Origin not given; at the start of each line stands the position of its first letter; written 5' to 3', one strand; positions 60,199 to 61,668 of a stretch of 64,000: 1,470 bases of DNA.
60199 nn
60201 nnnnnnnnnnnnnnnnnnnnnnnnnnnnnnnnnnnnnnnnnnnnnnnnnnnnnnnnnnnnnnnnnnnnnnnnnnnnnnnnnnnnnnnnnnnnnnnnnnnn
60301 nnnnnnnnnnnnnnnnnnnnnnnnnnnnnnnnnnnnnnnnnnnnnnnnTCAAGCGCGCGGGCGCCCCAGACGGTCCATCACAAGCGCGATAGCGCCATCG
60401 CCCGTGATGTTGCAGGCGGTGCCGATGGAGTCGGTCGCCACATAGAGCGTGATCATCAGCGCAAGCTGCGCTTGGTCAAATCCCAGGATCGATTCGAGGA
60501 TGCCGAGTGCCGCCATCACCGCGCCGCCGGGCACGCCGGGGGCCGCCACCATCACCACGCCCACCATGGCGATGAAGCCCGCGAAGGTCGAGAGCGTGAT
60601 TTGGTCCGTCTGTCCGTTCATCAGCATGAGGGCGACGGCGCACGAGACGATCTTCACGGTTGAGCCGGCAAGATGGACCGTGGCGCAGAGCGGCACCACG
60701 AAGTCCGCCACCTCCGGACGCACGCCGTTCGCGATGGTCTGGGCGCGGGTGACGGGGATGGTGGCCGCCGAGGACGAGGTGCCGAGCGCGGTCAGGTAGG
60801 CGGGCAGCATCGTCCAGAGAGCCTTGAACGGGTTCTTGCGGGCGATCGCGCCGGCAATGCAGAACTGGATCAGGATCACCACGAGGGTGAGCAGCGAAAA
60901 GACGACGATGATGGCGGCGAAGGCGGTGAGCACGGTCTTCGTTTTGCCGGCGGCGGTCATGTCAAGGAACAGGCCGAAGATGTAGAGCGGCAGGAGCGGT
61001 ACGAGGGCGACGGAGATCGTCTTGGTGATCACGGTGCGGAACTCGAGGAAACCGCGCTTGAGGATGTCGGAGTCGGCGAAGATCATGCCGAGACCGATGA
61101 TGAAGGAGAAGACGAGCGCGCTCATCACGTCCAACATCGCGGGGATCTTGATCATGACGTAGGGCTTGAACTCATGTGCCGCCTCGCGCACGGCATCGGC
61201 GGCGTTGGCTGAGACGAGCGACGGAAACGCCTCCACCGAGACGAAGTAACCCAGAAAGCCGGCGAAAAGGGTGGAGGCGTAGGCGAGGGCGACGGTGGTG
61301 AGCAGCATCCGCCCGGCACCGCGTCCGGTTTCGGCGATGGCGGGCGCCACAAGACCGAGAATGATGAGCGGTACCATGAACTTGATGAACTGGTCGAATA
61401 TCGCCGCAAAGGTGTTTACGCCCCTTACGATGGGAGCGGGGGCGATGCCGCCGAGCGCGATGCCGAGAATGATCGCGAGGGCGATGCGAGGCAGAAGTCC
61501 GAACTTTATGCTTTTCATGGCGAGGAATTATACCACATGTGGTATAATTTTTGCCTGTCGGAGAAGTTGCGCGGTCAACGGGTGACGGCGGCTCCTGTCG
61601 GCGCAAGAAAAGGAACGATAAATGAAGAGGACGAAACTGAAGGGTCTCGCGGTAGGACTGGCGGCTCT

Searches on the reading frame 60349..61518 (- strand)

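Call 74: search_protein_families(library=pfam, proteins=[window:60349-61518:-], max_evalue=0.0001)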
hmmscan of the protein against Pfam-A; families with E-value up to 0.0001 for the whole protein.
window:60349-61518:- (389 aa): 1 family
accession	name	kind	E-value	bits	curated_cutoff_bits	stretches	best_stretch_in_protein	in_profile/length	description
PF00375.23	SDF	-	1.3e-76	258.6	27.9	1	8-383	1-386/387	Sodium:dicarboxylate symporter family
